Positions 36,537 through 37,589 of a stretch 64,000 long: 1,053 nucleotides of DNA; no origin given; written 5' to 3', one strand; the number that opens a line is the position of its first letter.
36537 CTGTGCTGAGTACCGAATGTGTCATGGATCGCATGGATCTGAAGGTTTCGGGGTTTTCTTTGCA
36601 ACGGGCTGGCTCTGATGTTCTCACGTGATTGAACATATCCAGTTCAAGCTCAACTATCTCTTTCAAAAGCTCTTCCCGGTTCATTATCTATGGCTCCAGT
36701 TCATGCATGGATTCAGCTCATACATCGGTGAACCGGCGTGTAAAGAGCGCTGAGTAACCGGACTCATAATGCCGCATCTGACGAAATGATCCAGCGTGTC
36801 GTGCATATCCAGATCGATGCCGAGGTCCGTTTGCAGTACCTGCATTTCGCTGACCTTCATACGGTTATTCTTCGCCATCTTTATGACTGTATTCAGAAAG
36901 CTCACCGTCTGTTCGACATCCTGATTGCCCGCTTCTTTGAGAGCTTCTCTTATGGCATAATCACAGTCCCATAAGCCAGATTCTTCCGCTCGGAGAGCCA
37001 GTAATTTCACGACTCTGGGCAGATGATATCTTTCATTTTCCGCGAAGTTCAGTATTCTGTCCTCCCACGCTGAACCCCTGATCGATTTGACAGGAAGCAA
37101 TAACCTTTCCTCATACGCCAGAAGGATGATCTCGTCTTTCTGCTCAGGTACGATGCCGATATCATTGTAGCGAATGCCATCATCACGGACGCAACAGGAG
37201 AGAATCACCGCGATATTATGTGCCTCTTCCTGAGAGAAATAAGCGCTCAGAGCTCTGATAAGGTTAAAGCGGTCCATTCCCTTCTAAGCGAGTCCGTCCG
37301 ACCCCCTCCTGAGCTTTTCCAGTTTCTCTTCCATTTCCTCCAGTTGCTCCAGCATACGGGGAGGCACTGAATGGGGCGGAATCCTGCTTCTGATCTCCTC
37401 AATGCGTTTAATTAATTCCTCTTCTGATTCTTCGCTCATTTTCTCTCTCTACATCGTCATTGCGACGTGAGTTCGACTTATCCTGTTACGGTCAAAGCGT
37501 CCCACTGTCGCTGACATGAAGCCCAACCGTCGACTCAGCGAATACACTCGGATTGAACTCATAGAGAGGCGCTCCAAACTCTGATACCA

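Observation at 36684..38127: Tandem, strongly diverged paralogous proteins of unknown family with a tiny acidic ORF between them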

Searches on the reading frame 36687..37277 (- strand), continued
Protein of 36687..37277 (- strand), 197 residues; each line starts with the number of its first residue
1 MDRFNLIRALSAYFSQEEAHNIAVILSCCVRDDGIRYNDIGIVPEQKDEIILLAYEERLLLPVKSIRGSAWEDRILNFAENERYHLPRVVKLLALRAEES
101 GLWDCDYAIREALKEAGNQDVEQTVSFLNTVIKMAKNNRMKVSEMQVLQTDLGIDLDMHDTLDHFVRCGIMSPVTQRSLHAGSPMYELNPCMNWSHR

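Call 68: predict_structure(alignment_id=A6)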
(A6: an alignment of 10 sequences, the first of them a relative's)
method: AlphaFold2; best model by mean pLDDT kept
length: 411 residues; sequences in the alignment: 10
mean_pLDDT: 81.3   pTM: 0.53
mean pLDDT of the five models: 81.3, 80.1, 73.7, 72.5, 68.3
residues with pLDDT >= 90: 132; 70-90: 208; 50-70: 47; < 50: 24
segments of 3 or more residues with pLDDT < 50: 66-68, 176-183, 201-207, 388-393
pLDDT, mean of each block of 10 residues (from residue 1): 92 86 93 90 88 87 60 66 90 96 95 91 93 83 90 87 90 60 64 83 40 82 90 82 71 79 88 68 75 82 90 89 73 87 90 84 79 84 68 70 84 52
secondary structure, 60 per line:
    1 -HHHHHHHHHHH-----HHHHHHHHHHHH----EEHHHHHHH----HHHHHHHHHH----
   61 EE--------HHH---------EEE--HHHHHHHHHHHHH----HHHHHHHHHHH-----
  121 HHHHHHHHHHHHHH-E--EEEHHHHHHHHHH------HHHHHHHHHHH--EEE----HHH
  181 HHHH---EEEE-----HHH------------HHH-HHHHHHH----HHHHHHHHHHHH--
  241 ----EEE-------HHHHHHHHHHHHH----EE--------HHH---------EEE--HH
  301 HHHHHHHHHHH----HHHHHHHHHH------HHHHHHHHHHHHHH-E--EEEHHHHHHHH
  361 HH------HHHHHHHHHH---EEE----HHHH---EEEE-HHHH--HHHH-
elements in order: H2-12 H18-29 H36-42 H47-56 E83-85 H88-100 H105-115 H121-134 E139-141 H142-151 H158-168 E171-173 H178-184 E188-191 H216-222 H227-238 E245-247 H255-267 E294-296 H299-311 H316-325 H332-345 E350-352 H353-362 H369-378 E382-384 H389-392 E396-399 H401-404 H407-410
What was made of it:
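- The fusion model gave pTM 0.53 (call 68), so the packing of the two halves was not confidently predicted and does not confirm the mode of association.
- Tried and rejected: The shallow alignment A6 gave pLDDT 81 but pTM 0.53, so the inter-half geometry is not trustworthy (call 68).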

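Call 80: search_protein_families(library=padloc, proteins=[window:36687-37277:-], max_evalue=0.01)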
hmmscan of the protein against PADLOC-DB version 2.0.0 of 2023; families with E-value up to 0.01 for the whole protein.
window:36687-37277:- (197 aa): 0 families

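Call 81: search_protein_families(library=phrogs, proteins=[window:36687-37277:-], max_evalue=0.01)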
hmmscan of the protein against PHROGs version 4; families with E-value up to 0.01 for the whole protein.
window:36687-37277:- (197 aa): 0 families

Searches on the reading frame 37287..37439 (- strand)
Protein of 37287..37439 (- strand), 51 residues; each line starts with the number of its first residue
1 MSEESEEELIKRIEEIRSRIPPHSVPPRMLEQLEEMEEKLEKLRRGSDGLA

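Call 4: search_protein_families(library=pfam, proteins=[window:37287-37439:-], max_evalue=1)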
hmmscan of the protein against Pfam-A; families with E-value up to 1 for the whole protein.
window:37287-37439:- (51 aa): 1 family
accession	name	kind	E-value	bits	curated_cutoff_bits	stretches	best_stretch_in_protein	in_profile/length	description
PF06825.17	HSBP1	-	0.064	13.6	28.6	0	6-20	22-36/51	Heat shock factor binding protein 1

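Call 5: search_protein_families(library=ncbifam, proteins=[window:37287-37439:-], max_evalue=1)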
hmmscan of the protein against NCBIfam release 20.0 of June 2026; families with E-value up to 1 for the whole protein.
window:37287-37439:- (51 aa): 0 families

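Call 27: find_homologous_proteins(query=window:37287-37439:-, max_evalue=10)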
Query window:37287-37439:- (51 aa): 7 proteins with E <= 10 among 9 candidates.
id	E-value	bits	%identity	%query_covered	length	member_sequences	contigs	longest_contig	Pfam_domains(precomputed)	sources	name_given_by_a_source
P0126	5.2e-21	90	96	100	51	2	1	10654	-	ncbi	-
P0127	3.0e-7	48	83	45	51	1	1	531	-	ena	-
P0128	9.2e-7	46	51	92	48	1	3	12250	-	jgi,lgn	-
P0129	1.0e-6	46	59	57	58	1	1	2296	-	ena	-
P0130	2.2e-6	45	55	86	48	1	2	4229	-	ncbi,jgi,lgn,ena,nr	ncbi:MAG: histidine kinase [Dehalococcoidia bacterium]|nr:MAG: histidine kinase [Dehalococcoidia bac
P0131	2.3e-6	45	69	57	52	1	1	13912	-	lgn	-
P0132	4.0e-5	41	51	80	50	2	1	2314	-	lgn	-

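Call 65: find_encoding_contigs(protein=P0130, flank=4000, max_places=2)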
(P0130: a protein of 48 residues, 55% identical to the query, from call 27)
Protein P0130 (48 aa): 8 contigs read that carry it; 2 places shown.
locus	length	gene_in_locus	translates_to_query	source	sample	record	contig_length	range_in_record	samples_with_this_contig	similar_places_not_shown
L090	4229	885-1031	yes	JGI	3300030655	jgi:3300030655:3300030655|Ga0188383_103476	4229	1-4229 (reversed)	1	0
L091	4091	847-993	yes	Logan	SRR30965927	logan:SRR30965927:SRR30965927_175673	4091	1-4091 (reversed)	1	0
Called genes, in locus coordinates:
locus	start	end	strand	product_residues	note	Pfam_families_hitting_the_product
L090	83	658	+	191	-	PF02579:Nitro_FeMo-Co, PF17253:DUF5320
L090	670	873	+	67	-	PF09723:Zn_ribbon_8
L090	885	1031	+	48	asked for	-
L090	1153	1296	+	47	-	-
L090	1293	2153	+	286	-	PF01656:CbiA, PF10609:ParA (weak), PF00037:Fer4 (weak), PF13237:Fer4_10 (weak), PF14697:Fer4_21, PF12838:Fer4_7 (weak), PF13187:Fer4_9 (weak), PF00037:Fer4 (weak), +4 more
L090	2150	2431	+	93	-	-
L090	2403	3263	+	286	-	PF00142:Fer4_NifH (faint), PF01656:CbiA, PF03193:RsgA_GTPase (faint), PF10609:ParA (faint), PF12838:Fer4_7 (faint), PF00037:Fer4 (weak), PF14697:Fer4_21, PF25160:LdpA_Fe-S-bd (weak), +3 more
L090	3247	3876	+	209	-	-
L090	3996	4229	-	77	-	?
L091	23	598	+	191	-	PF02579:Nitro_FeMo-Co, PF17253:DUF5320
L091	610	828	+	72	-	PF09723:Zn_ribbon_8, PF13717:Zn_ribbon_4 (faint)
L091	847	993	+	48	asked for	-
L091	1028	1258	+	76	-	-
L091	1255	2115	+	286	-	PF01656:CbiA, PF10609:ParA (weak), PF00037:Fer4 (weak), PF13237:Fer4_10 (weak), PF14697:Fer4_21, PF12838:Fer4_7 (weak), PF13187:Fer4_9 (weak), PF00037:Fer4 (weak), +3 more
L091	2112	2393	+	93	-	-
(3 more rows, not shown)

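Call 66: find_encoding_contigs(protein=P0128, flank=5000, max_places=1)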
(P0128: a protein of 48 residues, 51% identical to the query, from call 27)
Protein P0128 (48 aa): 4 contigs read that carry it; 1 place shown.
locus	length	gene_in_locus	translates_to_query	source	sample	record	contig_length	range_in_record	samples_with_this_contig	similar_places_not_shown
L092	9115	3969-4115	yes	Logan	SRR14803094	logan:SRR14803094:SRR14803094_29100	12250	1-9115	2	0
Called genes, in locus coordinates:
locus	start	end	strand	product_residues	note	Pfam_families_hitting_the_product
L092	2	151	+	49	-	?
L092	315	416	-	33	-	-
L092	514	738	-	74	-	-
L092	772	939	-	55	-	-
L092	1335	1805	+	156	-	PF02001:DUF134, PF07638:Sigma70_ECF (weak), PF08281:Sigma70_r4_2 (weak)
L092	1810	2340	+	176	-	PF00037:Fer4, PF12797:Fer4_2 (weak), PF12800:Fer4_4 (faint), PF12837:Fer4_6 (weak), PF13183:Fer4_8 (faint), PF13237:Fer4_10, PF12838:Fer4_7, PF13187:Fer4_9, +6 more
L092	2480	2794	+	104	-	PF17253:DUF5320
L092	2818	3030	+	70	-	-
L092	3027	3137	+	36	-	-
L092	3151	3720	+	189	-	PF02579:Nitro_FeMo-Co, PF17253:DUF5320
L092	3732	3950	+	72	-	PF09723:Zn_ribbon_8, PF13717:Zn_ribbon_4 (faint)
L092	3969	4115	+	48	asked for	-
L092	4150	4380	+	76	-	-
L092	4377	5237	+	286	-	PF01656:CbiA, PF10609:ParA (weak), PF00037:Fer4 (weak), PF13237:Fer4_10 (weak), PF14697:Fer4_21, PF12838:Fer4_7 (weak), PF13187:Fer4_9 (weak), PF00037:Fer4 (weak), +3 more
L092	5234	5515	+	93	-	-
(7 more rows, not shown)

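Call 80: search_protein_families(library=padloc, proteins=[window:37287-37439:-], max_evalue=0.01)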
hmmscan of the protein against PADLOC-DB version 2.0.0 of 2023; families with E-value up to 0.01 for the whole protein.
window:37287-37439:- (51 aa): 0 families

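Call 81: search_protein_families(library=phrogs, proteins=[window:37287-37439:-], max_evalue=0.01)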
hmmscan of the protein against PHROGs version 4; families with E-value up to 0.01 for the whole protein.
window:37287-37439:- (51 aa): 0 families
